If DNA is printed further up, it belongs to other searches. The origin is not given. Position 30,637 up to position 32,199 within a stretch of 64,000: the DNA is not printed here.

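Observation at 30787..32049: CDF metal transporter fused to a C-terminal NifX-like cofactor-binding domain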

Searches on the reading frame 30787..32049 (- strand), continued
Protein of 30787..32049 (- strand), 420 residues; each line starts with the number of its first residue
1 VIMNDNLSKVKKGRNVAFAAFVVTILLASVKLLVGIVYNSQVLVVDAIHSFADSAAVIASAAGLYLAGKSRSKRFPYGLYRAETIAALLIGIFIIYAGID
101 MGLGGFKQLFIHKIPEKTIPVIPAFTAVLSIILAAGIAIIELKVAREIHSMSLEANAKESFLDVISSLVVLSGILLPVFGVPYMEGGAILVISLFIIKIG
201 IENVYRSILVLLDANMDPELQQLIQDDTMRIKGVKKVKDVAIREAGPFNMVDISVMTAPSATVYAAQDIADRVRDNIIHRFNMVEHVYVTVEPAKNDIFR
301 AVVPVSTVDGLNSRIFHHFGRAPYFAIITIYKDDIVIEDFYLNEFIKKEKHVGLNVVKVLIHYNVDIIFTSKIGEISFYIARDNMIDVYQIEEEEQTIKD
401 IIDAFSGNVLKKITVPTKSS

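Call 10: find_encoding_contigs(protein=P0001, flank=10000, max_places=3)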
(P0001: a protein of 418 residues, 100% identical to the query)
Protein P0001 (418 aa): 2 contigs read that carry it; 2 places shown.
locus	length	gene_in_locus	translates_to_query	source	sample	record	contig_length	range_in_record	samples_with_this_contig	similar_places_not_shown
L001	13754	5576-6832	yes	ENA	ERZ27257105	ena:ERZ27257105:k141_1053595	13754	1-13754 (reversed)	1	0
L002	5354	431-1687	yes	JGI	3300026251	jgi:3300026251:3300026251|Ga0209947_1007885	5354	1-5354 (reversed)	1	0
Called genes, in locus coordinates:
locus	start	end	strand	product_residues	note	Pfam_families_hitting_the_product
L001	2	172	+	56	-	?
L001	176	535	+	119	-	PF02579:Nitro_FeMo-Co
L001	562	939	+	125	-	PF17253:DUF5320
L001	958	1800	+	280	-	PF00753:Lactamase_B, PF23023:Anti-Pycsar_Apyc1 (weak), PF12706:Lactamase_B_2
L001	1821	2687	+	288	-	PF01656:CbiA, PF10609:ParA, PF13614:AAA_31 (faint), PF13237:Fer4_10 (weak), PF12838:Fer4_7 (weak), PF13187:Fer4_9 (weak), PF14697:Fer4_21 (weak), PF00037:Fer4 (weak), +4 more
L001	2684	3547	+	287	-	PF01656:CbiA, PF10609:ParA (faint), PF12838:Fer4_7 (faint), PF13237:Fer4_10 (faint), PF00037:Fer4 (weak), PF12797:Fer4_2 (faint), PF12837:Fer4_6 (faint), PF14697:Fer4_21, +1 more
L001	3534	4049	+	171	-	PF01980:TrmO_N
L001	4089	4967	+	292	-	PF20720:nSTAND3 (weak), PF02374:ArsA_ATPase, PF09140:MipZ, PF10609:ParA, PF13614:AAA_31, PF01656:CbiA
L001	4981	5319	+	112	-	PF02579:Nitro_FeMo-Co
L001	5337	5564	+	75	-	-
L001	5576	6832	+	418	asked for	PF01545:Cation_efflux, PF16916:ZT_dimer, PF02579:Nitro_FeMo-Co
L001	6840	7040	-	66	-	-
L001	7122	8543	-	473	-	PF13513:HEAT_EZ (faint), PF12717:Cnd1 (faint), PF00514:Arm (faint), PF02985:HEAT (faint), PF03130:HEAT_PBS (faint), PF13646:HEAT_2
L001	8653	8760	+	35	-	-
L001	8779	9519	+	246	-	PF10646:Germane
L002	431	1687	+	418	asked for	PF01545:Cation_efflux, PF16916:ZT_dimer, PF02579:Nitro_FeMo-Co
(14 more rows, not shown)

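Call 12: find_encoding_contigs(protein=P0019, flank=10000, max_places=1)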
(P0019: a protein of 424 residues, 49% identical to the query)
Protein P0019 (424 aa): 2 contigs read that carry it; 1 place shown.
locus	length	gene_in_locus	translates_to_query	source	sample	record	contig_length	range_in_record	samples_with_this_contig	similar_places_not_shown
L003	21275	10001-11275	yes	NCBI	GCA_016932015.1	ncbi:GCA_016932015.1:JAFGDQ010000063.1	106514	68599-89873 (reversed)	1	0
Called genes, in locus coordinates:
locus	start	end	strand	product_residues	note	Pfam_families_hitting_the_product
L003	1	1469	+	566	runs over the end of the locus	PF01266:DAO (faint), PF03486:HI0933_like (faint), PF07992:Pyr_redox_2, PF13738:Pyr_redox_3 (weak), PF13434:Lys_Orn_oxgnase (weak), PF00070:Pyr_redox, PF02852:Pyr_redox_dim, PF00581:Rhodanese, +1 more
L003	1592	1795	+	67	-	-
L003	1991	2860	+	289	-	PF01937:ARMT1-like_dom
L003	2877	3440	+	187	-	PF00226:DnaJ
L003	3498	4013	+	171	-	-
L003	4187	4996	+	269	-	PF00376:MerR, PF13411:MerR_1, PF09278:MerR-DNA-bind, PF06445:GyrI-like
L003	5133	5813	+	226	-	PF01209:Ubie_methyltran (weak), PF13489:Methyltransf_23, PF05175:MTS (weak), PF13847:Methyltransf_31, PF08241:Methyltransf_11, PF08242:Methyltransf_12, PF13649:Methyltransf_25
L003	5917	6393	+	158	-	PF04140:ICMT (weak), PF04191:PEMT (weak)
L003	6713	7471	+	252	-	PF02596:DUF169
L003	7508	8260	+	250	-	PF02596:DUF169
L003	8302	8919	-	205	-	PF00440:TetR_N, PF17918:TetR_C_15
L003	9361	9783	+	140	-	PF13183:Fer4_8 (faint), PF00037:Fer4 (weak), PF13237:Fer4_10 (weak), PF12838:Fer4_7, PF13187:Fer4_9 (weak), PF12797:Fer4_2 (weak), PF12837:Fer4_6, PF00037:Fer4, +3 more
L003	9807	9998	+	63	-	-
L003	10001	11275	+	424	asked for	PF01545:Cation_efflux, PF16916:ZT_dimer, PF02579:Nitro_FeMo-Co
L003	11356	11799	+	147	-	PF01592:NifU_N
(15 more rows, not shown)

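Call 13: find_encoding_contigs(protein=P0057, flank=10000, max_places=1)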
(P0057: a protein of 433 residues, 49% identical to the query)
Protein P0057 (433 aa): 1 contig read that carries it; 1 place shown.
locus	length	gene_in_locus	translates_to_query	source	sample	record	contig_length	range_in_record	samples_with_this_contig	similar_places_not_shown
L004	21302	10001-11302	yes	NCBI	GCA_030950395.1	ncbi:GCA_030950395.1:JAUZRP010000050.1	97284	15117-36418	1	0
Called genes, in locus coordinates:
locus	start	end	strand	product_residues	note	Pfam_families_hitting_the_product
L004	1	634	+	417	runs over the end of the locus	PF12917:YfbR-like, PF13023:HD_3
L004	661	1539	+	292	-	PF01297:ZnuA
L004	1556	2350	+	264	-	PF02463:SMC_N (faint), PF00005:ABC_tran, PF13304:AAA_21 (weak)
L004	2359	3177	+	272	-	PF00950:ABC-3, PF01032:FecCD (weak)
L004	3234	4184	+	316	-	PF04055:Radical_SAM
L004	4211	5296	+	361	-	PF02463:SMC_N (weak), PF13175:AAA_15, PF13476:AAA_23 (weak), PF13304:AAA_21, PF13175:AAA_15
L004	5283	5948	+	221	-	PF20469:OLD-like_TOPRIM (weak)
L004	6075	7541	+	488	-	PF10150:RNase_E_G, PF20833:RNase_E_G_Thio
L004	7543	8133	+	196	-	PF02677:QueH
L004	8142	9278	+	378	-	PF04055:Radical_SAM, PF06969:HemN_C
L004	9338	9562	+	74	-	PF11146:DUF2905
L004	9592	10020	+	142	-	PF12797:Fer4_2 (faint), PF00037:Fer4, PF12837:Fer4_6 (weak), PF13237:Fer4_10, PF12838:Fer4_7, PF13187:Fer4_9, PF25160:LdpA_Fe-S-bd (weak), PF00037:Fer4 (weak), +2 more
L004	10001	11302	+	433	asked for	PF01545:Cation_efflux, PF16916:ZT_dimer, PF02579:Nitro_FeMo-Co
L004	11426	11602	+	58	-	-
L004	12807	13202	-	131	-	PF02085:Cytochrom_CIII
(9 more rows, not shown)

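Call 14: find_encoding_contigs(protein=P0067, flank=10000, max_places=1)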
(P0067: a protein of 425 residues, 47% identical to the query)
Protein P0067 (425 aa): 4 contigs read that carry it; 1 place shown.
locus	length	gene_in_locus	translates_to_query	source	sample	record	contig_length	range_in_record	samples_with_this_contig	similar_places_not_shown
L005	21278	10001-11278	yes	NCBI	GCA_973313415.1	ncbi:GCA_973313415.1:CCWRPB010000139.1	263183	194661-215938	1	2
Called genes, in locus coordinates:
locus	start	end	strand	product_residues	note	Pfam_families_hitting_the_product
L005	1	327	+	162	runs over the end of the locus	-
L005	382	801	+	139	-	PF00037:Fer4, PF12797:Fer4_2 (weak), PF12837:Fer4_6 (weak), PF13237:Fer4_10, PF12838:Fer4_7, PF13187:Fer4_9, PF25160:LdpA_Fe-S-bd (weak), PF00037:Fer4 (weak), +3 more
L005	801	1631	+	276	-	PF23023:Anti-Pycsar_Apyc1, PF00753:Lactamase_B, PF19583:ODP (faint), PF12706:Lactamase_B_2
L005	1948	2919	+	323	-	PF01592:NifU_N, PF13489:Methyltransf_23, PF01209:Ubie_methyltran, PF13679:Methyltransf_32 (weak), PF13847:Methyltransf_31, PF08241:Methyltransf_11, PF08242:Methyltransf_12, PF13649:Methyltransf_25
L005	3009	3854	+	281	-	PF10609:ParA, PF01656:CbiA, PF02374:ArsA_ATPase (faint), PF13614:AAA_31 (weak)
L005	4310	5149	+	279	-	PF01656:CbiA, PF10609:ParA, PF13614:AAA_31 (weak), PF12838:Fer4_7 (faint), PF13187:Fer4_9 (faint), PF00037:Fer4 (weak), PF14697:Fer4_21, PF10609:ParA (weak), +1 more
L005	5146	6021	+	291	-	PF01656:CbiA, PF10609:ParA (faint), PF13614:AAA_31 (faint), PF12838:Fer4_7 (faint), PF13187:Fer4_9 (faint), PF00037:Fer4 (weak), PF12797:Fer4_2 (faint), PF14697:Fer4_21, +3 more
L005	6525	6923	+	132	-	PF02579:Nitro_FeMo-Co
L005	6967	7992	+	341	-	PF11449:ArsP_2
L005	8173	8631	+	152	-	PF26390:MamS_MamX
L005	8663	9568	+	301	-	PF01937:ARMT1-like_dom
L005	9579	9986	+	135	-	PF12797:Fer4_2 (weak), PF00037:Fer4 (weak), PF12837:Fer4_6 (weak), PF13237:Fer4_10, PF14697:Fer4_21, PF12838:Fer4_7, PF00037:Fer4 (weak), PF12837:Fer4_6 (weak), +2 more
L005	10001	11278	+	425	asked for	PF01545:Cation_efflux, PF16916:ZT_dimer, PF02579:Nitro_FeMo-Co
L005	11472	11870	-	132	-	PF00578:AhpC-TSA, PF10417:1-cysPrx_C (weak)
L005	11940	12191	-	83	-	PF00578:AhpC-TSA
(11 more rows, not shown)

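Call 17: find_encoding_contigs(protein=P0116, flank=10000, max_places=1)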
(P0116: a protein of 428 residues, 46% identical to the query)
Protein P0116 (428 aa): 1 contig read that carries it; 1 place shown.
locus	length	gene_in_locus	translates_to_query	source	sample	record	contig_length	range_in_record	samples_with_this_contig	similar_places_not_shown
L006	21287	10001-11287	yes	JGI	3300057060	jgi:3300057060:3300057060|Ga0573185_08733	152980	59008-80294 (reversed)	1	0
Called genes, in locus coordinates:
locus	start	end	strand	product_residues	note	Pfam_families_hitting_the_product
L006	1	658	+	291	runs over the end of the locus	PF00142:Fer4_NifH (weak), PF01656:CbiA, PF02374:ArsA_ATPase (weak), PF09140:MipZ, PF10609:ParA, PF13614:AAA_31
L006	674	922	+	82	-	PF09723:Zn_ribbon_8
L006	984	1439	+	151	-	PF01592:NifU_N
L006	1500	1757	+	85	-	-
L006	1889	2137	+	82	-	PF04023:FeoA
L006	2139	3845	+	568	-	PF01926:MMR_HSR1, PF02421:FeoB_N, PF07670:Gate, PF07664:FeoB_C, PF07670:Gate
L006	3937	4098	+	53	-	-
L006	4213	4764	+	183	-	PF01862:PvlArgDC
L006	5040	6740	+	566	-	PF03486:HI0933_like (faint), PF07992:Pyr_redox_2, PF13738:Pyr_redox_3 (weak), PF00070:Pyr_redox, PF02852:Pyr_redox_dim, PF00581:Rhodanese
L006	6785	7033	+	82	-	PF00578:AhpC-TSA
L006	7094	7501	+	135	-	PF00578:AhpC-TSA, PF10417:1-cysPrx_C (weak)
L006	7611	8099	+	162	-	PF01980:TrmO_N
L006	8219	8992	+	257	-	PF04055:Radical_SAM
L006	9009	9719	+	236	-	PF00753:Lactamase_B (weak), PF23023:Anti-Pycsar_Apyc1 (weak), PF12706:Lactamase_B_2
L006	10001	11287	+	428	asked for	PF01545:Cation_efflux, PF16916:ZT_dimer, PF02579:Nitro_FeMo-Co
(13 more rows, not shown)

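Call 18: find_encoding_contigs(protein=P0006, flank=10000, max_places=1)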
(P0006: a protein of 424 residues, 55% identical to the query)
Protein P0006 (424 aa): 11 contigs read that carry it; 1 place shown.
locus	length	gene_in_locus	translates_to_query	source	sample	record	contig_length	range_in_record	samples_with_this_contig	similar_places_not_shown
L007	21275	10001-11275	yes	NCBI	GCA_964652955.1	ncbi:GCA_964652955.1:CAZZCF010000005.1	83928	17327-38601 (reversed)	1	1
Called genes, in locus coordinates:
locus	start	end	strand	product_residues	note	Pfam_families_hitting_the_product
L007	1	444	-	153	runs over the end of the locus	PF01243:PNPOx_N (weak), PF12900:Pyridox_ox_2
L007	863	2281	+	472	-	-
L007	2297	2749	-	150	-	PF09719:C_GCAxxG_C_C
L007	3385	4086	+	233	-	PF08713:DNA_alkylation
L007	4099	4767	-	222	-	PF01810:LysE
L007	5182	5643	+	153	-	PF02579:Nitro_FeMo-Co (weak)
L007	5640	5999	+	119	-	PF02579:Nitro_FeMo-Co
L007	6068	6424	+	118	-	PF17253:DUF5320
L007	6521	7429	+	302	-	PF01656:CbiA, PF10609:ParA, PF13614:AAA_31 (weak), PF12838:Fer4_7 (faint), PF00037:Fer4 (faint), PF12797:Fer4_2 (faint), PF12837:Fer4_6 (faint), PF13187:Fer4_9 (weak), +2 more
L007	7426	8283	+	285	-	PF01656:CbiA, PF10609:ParA (faint), PF12838:Fer4_7 (faint), PF13187:Fer4_9 (faint), PF00037:Fer4 (faint), PF12797:Fer4_2 (faint), PF12837:Fer4_6 (faint), PF14697:Fer4_21 (weak), +1 more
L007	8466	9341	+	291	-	PF02374:ArsA_ATPase (weak), PF09140:MipZ (weak), PF10609:ParA, PF13614:AAA_31, PF01656:CbiA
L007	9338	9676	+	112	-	PF02579:Nitro_FeMo-Co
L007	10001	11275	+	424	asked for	PF01545:Cation_efflux, PF16916:ZT_dimer, PF02579:Nitro_FeMo-Co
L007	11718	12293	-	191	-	PF00210:Ferritin, PF02915:Rubrerythrin, PF21349:RUBY_RBDX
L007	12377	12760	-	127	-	PF06397:Desulfoferrod_N, PF01880:Desulfoferrodox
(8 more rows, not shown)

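Call 19: find_encoding_contigs(protein=P0004, flank=10000, max_places=1)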
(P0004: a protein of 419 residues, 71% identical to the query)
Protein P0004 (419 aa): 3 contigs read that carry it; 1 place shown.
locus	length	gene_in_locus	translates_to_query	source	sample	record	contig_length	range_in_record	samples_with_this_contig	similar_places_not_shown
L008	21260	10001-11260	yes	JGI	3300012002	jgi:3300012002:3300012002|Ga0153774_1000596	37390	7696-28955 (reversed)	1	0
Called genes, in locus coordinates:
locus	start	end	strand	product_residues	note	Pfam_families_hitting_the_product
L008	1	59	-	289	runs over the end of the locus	-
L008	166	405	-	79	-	-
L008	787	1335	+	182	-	PF00583:Acetyltransf_1, PF13508:Acetyltransf_7 (weak)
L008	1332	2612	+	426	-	PF00202:Aminotran_3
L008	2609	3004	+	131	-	PF06339:Ectoine_synth, PF07883:Cupin_2 (weak)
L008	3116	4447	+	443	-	PF00989:PAS, PF08448:PAS_4, PF13426:PAS_9, PF00158:Sigma54_activat, PF14532:Sigma54_activ_2, PF07728:AAA_5, PF25601:AAA_lid_14, PF02954:HTH_8, +3 more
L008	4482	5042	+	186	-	-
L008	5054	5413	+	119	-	PF02579:Nitro_FeMo-Co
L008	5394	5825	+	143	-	PF17253:DUF5320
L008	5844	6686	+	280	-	PF00753:Lactamase_B, PF23023:Anti-Pycsar_Apyc1 (weak), PF12706:Lactamase_B_2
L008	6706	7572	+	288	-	PF01656:CbiA, PF10609:ParA, PF13614:AAA_31 (faint), PF13237:Fer4_10 (weak), PF12838:Fer4_7 (weak), PF13187:Fer4_9 (weak), PF14697:Fer4_21 (weak), PF00037:Fer4 (weak), +4 more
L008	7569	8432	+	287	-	PF01656:CbiA, PF10609:ParA (faint), PF12838:Fer4_7 (faint), PF13237:Fer4_10 (faint), PF00037:Fer4 (weak), PF12797:Fer4_2 (faint), PF12837:Fer4_6 (faint), PF14697:Fer4_21, +1 more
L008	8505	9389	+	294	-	PF20720:nSTAND3 (weak), PF10609:ParA, PF13614:AAA_31, PF01656:CbiA, PF02374:ArsA_ATPase (weak), PF09140:MipZ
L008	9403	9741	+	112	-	PF02579:Nitro_FeMo-Co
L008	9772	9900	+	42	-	-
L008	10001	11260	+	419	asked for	PF01545:Cation_efflux, PF16916:ZT_dimer, PF02579:Nitro_FeMo-Co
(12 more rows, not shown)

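Call 23: find_related_loci(query=A1, collection=genome_contigs, flank=10000)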
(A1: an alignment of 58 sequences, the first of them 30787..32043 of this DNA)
Query A1 (418 aa) in genome_contigs; peptide patterns used: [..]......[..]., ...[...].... (x = any residue, [..] = any of these).
221 stretches matched a pattern; 159 encode a relative of the query (tblastn E <= 1e-3); the best 80 are kept; 80 distinct loci.
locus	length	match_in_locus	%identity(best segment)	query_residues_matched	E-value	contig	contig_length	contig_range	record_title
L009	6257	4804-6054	97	1-418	0e+0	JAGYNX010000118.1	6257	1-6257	MAG: Spirochaetes bacterium isolate M55B154 118, whole genome shotgun sequence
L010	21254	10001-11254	94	1-418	0e+0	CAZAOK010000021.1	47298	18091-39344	MAG TPA_asm: uncultured Leptospiraceae bacterium isolate SRP252850_co1_61 genome assembly, contig: NODE_1096_length_4729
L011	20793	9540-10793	71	1-418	0e+0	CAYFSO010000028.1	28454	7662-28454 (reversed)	MAG TPA_asm: uncultured Leptospiraceae bacterium isolate ERP107533_co1_200 genome assembly, contig: NODE_845_length_2845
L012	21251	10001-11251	55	1-418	3e-142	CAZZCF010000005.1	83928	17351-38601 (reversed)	MAG TPA_asm: uncultured Leptospirales bacterium isolate binchicken_co334_180 genome assembly, contig: NODE_372_length_83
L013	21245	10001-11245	49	3-418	2e-137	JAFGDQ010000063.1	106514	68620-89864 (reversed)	MAG: Spirochaetes bacterium isolate Zod_Metabat.1181 k87_6879765, whole genome shotgun sequence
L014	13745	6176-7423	50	2-418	1e-135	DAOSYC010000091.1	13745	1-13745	MAG TPA_asm: Spirochaetota bacterium isolate AMR_MDS_2095 NODE_2827_length_13745_cov_7.322060, whole genome shotgun sequ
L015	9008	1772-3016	51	2-417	1e-133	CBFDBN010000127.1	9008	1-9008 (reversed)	MAG TPA_asm: uncultured bacterium isolate SRR26215676_binner13_Refined_113 genome assembly, contig: ERZ25073495.6461, wh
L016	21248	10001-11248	51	1-417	2e-131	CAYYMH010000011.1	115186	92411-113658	MAG TPA_asm: uncultured Cytophagia bacterium isolate SRP141376_co3_458 genome assembly, contig: NODE_263_length_115186_c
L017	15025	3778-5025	50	2-418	4e-131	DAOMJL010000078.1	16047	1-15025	MAG TPA_asm: Spirochaetota bacterium isolate AMR_MDS_4899 NODE_3578_length_16047_cov_9.191283, whole genome shotgun sequ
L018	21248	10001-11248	47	1-417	3e-130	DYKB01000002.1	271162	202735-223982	MAG TPA_asm: Caldithrix sp. isolate SulCav_AS07-7_41_26 SulCav_AS07_7_4_length_271162_cov_15_233037, whole genome shotgu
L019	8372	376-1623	49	1-417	9e-130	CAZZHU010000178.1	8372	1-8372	MAG TPA_asm: uncultured Leptospirales bacterium isolate SRP192927_co6_673 genome assembly, contig: NODE_22575_length_837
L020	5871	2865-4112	51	1-417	1e-129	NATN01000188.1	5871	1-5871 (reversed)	MAG: candidate division KSB1 bacterium 4484_87 ex4484_87_scaffold_15619, whole genome shotgun sequence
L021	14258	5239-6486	48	1-417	1e-129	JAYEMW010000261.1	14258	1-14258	MAG: Thermodesulfobacteriota bacterium isolate MAG071 MAG071_261, whole genome shotgun sequence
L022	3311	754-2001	51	1-417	7e-133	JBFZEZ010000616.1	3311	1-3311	MAG: Spirochaetota bacterium isolate PPR_0602 k121_248181, whole genome shotgun sequence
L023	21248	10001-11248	48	1-417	5e-128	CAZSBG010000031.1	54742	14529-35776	MAG TPA_asm: uncultured Cytophagia bacterium isolate SRP141376_co4_290 genome assembly, contig: NODE_1067_length_54742_c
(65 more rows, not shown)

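Call 31: predict_structure(alignment_id=A1)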
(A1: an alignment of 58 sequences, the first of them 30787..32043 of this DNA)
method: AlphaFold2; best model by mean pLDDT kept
length: 418 residues; sequences in the alignment: 58
mean_pLDDT: 81.4   pTM: 0.58
mean pLDDT of the five models: 81.4, 80.9, 78.7, 77.7, 76.3
residues with pLDDT >= 90: 72; 70-90: 284; 50-70: 57; < 50: 5
segments of 3 or more residues with pLDDT < 50: 1-3
pLDDT, mean of each block of 10 residues (from residue 1): 56 79 90 89 86 73 55 58 80 89 84 76 91 88 70 76 89 84 88 88 80 76 85 80 68 79 82 85 81 77 92 89 89 88 83 84 88 86 86 87 87 76
secondary structure, 60 per line:
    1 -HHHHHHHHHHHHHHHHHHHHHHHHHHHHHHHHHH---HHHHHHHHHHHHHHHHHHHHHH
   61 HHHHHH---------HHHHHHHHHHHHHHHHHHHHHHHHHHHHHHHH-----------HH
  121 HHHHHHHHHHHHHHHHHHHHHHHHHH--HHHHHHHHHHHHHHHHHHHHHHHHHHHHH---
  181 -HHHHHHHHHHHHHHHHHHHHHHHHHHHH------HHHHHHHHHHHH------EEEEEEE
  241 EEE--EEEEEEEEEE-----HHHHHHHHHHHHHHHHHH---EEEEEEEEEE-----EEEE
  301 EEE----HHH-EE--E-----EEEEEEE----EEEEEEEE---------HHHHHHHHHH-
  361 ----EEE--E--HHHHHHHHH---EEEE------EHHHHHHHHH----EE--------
elements in order: H2-35 H39-66 H76-107 H119-146 H149-177 H182-209 H216-227 E234-243 E246-255 H261-278 E282-291 E297-303 E322-328 E333-340 H350-359 E365-367 H373-381 E385-388 H396-404
